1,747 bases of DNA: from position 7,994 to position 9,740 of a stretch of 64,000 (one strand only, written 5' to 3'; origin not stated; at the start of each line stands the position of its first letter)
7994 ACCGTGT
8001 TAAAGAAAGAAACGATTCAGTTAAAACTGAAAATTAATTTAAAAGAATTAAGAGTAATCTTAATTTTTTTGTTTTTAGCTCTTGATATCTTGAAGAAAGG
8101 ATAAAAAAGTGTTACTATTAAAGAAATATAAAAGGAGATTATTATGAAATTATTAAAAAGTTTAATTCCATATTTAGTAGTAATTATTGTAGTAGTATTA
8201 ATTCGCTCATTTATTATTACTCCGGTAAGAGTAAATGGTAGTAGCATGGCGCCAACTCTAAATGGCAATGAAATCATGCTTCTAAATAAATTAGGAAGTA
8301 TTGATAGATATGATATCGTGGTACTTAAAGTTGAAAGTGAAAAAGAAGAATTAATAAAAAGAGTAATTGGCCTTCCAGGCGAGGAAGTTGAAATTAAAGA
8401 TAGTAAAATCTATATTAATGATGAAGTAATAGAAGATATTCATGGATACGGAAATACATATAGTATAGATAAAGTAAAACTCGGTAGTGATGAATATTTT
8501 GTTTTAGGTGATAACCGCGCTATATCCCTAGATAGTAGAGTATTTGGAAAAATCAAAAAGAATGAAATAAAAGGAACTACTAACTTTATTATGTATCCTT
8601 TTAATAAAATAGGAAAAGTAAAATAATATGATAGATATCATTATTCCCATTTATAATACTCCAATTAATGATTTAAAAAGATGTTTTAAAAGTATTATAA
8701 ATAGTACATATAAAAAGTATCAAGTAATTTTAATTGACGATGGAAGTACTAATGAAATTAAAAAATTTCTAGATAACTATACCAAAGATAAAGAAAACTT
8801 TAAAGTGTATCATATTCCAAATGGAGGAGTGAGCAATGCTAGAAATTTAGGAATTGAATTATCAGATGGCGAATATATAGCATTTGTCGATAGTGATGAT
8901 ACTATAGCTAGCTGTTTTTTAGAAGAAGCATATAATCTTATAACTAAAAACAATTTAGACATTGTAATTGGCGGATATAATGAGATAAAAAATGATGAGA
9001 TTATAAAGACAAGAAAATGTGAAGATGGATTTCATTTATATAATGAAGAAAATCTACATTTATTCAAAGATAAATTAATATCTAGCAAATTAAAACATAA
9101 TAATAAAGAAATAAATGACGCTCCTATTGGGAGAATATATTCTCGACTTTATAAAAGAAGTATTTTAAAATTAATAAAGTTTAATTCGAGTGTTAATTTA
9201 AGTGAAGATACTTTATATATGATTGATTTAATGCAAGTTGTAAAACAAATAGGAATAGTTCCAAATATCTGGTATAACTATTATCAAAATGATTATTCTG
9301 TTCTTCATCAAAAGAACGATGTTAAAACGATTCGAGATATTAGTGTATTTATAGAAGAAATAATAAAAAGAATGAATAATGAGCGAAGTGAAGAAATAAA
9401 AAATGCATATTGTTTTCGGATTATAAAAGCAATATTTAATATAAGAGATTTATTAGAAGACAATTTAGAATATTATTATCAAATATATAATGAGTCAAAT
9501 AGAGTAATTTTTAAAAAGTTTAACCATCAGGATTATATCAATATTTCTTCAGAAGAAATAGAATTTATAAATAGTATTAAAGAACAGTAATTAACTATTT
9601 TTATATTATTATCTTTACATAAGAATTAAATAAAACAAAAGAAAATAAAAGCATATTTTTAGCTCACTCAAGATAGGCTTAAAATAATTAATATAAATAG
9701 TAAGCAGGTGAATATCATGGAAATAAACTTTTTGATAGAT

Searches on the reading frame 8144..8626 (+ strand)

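Call 3: search_protein_families(library=pfam, proteins=[window:8144-8626:+], max_evalue=0.01)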
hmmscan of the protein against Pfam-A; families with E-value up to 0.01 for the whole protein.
window:8144-8626:+ (160 aa): 2 families
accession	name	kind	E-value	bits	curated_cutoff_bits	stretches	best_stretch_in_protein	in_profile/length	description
PF10502.14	Peptidase_S26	-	1.7e-39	135.9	22.9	1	9-151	7-168/168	Signal peptidase, peptidase S26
PF00717.28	Peptidase_S24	-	4.6e-05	23.5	23.3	1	28-84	38-91/116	Peptidase S24-like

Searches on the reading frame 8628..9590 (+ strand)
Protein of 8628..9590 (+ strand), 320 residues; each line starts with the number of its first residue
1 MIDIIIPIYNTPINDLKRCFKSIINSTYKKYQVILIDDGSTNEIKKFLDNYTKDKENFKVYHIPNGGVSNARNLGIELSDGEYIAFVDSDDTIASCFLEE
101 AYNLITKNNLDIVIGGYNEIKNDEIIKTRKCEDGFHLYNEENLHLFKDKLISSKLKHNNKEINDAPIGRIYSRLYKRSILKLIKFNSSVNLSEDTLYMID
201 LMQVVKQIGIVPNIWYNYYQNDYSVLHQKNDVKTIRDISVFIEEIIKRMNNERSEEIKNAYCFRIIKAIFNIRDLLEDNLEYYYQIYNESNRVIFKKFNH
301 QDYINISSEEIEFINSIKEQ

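Call 3: search_protein_families(library=pfam, proteins=[window:8628-9590:+], max_evalue=0.01)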
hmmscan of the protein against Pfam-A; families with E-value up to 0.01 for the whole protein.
window:8628-9590:+ (320 aa): 3 families
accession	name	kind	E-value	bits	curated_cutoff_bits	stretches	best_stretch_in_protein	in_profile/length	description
PF00535.33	Glycos_transf_2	-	1e-31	110.6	23.3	1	4-131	2-129/168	Glycosyl transferase family 2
PF10111.15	Glyco_tranf_2_2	-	7.2e-09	36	27.3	1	28-112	25-113/276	Glycosyltransferase like family 2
PF13641.12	Glyco_tranf_2_3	-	0.0017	18.9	27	1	4-112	5-118/230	Glycosyltransferase like family 2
